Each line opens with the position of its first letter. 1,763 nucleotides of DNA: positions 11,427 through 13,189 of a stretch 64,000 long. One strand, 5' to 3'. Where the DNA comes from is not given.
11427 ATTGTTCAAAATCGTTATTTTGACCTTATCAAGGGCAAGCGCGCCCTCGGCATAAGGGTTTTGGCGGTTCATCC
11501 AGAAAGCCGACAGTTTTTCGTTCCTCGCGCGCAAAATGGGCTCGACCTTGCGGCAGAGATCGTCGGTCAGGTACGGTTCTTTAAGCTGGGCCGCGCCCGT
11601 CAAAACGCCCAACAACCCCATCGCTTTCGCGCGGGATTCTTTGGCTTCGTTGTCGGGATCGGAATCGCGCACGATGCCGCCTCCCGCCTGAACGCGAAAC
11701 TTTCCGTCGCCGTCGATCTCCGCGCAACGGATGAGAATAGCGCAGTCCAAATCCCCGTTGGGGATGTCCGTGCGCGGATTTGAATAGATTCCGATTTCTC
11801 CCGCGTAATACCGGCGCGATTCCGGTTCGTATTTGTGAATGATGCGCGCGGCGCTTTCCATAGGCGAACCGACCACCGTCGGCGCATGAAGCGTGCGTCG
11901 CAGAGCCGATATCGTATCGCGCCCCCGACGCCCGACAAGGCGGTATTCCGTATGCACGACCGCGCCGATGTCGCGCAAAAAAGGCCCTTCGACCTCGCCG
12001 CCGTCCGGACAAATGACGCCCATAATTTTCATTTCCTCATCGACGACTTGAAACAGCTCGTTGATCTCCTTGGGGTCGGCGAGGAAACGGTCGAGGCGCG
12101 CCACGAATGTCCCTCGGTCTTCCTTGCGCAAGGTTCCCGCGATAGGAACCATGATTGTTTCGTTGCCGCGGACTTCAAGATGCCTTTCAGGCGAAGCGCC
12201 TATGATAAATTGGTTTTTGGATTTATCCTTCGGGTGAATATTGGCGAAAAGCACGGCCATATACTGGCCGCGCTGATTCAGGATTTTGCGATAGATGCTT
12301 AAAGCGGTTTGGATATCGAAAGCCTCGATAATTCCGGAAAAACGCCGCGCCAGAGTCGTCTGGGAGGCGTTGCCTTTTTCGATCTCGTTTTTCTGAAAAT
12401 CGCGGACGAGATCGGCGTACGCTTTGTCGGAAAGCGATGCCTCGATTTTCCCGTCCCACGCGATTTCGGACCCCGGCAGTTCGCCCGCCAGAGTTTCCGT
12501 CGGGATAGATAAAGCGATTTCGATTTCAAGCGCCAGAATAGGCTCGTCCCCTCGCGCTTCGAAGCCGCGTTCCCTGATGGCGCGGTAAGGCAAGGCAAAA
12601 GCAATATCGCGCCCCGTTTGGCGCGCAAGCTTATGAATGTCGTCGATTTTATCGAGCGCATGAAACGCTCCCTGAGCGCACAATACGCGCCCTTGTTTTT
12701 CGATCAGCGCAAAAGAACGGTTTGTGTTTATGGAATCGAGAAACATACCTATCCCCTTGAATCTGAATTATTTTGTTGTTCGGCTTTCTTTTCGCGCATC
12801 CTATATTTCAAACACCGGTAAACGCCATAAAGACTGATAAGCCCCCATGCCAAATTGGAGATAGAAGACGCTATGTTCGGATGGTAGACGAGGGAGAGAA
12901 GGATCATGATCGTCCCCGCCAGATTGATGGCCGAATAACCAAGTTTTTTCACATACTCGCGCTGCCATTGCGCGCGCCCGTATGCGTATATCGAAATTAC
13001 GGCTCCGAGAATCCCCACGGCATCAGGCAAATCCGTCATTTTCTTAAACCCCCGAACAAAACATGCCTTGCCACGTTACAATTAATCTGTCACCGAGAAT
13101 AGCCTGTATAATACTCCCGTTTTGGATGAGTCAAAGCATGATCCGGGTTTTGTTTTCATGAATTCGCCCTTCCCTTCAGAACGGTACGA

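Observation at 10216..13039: Three-gene operon: small membrane protein, then a short TrpE-G/PhzE-like chorismate-utilising fusion enzyme, then an MBL-fold hydrolase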

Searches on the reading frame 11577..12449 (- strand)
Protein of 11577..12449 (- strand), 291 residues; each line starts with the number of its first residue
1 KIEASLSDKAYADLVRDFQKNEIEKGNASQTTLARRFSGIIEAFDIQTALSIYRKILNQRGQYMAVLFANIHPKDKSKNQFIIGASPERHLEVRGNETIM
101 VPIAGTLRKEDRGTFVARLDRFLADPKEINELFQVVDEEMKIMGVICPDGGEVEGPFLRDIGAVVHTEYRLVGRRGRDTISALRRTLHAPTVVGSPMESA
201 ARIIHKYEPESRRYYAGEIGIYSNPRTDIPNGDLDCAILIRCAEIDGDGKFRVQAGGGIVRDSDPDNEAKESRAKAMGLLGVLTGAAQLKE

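Call 79: search_solved_structures(query=window:11577-12449:-, max_evalue=1e-12, show_alignments=4)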
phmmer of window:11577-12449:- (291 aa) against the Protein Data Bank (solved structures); distinct sequences matched with E-value up to 1e-12: 11.
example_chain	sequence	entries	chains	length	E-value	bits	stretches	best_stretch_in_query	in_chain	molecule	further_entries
3r74_A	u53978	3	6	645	2.5e-51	177.9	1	6-279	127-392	Anthranilate/para-aminobenzoate synthases component I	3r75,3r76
3os6_A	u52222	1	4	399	9.4e-22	80.9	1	56-282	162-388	Isochorismate synthase DhbC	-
4grh_A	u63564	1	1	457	5.2e-21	78.5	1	77-283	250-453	aminodeoxychorismate synthase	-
1i1q_A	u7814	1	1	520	2.4e-18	69.7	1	3-286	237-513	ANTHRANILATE SYNTHASE COMPONENT I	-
7bvd_A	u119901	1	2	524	1.1e-17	67.6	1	11-290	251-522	Anthranilate synthase component 1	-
5cwa_A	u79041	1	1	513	3.9e-17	65.8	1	17-287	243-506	Anthranilate synthase component 1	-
9va5_A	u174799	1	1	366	2.3e-16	63.3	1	64-280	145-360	isochorismate synthase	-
9v0m_A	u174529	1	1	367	2.3e-16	63.2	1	64-280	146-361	isochorismate synthase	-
1i7q_A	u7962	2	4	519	1.2e-15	60.9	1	7-290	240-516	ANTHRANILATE SYNTHASE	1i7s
1qdl_A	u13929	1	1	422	4e-14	55.9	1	77-278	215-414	PROTEIN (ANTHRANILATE SYNTHASE (TRPE-SUBUNIT))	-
5kck_A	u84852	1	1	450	7e-14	55.1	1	81-278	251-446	Anthranilate synthase component I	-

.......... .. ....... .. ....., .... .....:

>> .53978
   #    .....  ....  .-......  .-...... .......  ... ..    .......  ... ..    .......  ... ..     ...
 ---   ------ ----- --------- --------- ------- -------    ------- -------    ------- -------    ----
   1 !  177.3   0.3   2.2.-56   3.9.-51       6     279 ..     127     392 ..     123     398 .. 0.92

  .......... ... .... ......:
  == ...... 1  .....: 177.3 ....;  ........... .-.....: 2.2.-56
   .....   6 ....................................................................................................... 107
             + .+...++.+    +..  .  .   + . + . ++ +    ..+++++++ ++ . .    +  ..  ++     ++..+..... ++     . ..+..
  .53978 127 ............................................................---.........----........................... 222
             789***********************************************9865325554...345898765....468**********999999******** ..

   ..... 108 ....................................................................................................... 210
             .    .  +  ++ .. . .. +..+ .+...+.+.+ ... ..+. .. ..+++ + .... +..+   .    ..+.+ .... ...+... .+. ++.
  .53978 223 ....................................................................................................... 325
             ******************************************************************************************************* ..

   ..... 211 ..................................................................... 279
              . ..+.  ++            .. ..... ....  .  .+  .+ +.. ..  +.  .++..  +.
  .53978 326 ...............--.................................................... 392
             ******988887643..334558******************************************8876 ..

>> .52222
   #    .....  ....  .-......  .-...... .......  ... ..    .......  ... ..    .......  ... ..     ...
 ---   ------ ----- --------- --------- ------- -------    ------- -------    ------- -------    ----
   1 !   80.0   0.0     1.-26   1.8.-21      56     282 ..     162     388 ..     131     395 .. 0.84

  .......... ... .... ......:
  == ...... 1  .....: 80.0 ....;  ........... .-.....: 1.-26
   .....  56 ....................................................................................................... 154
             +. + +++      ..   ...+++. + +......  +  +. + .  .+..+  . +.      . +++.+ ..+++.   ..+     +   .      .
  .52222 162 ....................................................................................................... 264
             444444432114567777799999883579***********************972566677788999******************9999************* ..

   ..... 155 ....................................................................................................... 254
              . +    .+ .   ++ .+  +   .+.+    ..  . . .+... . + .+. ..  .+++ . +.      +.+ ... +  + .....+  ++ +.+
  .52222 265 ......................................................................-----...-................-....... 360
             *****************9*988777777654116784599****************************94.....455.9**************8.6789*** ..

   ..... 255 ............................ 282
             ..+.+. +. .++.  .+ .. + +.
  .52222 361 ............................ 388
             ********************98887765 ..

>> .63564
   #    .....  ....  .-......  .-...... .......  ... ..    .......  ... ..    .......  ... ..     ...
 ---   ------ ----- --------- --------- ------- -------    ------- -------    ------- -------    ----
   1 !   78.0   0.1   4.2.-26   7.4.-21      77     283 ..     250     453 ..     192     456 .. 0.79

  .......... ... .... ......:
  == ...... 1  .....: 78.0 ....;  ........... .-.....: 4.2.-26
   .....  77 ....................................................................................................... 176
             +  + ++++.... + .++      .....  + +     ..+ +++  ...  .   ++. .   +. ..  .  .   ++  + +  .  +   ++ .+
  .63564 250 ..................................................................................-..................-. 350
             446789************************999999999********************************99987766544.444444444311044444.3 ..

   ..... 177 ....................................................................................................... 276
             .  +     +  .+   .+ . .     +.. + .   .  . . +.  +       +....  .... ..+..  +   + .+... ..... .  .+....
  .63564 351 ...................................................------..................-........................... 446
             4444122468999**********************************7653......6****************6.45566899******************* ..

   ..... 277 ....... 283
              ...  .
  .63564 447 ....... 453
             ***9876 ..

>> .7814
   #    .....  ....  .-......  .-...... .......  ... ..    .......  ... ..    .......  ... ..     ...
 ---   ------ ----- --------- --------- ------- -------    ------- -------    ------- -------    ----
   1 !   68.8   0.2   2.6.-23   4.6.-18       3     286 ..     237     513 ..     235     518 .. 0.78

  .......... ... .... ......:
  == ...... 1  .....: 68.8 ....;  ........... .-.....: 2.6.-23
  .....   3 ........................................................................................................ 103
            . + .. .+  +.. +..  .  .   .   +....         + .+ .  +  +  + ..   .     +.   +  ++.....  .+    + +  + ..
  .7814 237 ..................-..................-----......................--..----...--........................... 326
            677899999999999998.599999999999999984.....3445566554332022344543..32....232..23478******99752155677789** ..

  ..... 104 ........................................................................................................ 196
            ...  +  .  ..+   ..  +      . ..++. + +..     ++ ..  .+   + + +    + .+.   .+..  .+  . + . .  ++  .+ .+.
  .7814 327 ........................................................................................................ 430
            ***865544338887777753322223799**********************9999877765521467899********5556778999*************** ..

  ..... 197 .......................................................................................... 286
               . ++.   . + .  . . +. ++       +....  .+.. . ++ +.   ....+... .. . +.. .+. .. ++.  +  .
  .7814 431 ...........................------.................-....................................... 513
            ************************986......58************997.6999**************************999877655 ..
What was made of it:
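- On Aminodeoxychorismate synthase PabB: However, the solved ADC synthase 4grh also has PIAGT (call 79), so this feature does not define all PabB enzymes.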

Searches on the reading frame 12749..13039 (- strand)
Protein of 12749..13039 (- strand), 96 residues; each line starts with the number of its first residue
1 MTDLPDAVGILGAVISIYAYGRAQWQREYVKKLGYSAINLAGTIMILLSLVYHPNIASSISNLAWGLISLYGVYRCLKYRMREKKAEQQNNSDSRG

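Call 3: search_protein_families(library=pfam, proteins=[window:12749-13039:-], max_evalue=0.01)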
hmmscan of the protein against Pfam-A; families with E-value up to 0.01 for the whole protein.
window:12749-13039:- (96 aa): 0 families

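Call 4: search_protein_families(library=ncbifam, proteins=[window:12749-13039:-], max_evalue=0.01)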
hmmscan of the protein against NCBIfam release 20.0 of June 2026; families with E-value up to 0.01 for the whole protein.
window:12749-13039:- (96 aa): 1 family
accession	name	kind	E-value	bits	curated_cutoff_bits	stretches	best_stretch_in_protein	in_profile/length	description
NF047864.1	CBU_0592_membra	subfamily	3.3e-19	68.6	25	1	5-75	2-72/72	CBU_0592 family membrane protein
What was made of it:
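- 12749..13039 (-): 96-aa CBU_0592-family small membrane protein. Its stop codon lies 2 nt upstream of the fusion gene's start. I judge it an incidental neighbour. NCBIfam NF047864, 68.6 bits against a cut-off of 25 (call 4).
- On CBU_0592 membrane protein family (96-aa neighbour): 68.6 bits against a cut-off of 25 (call 4).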
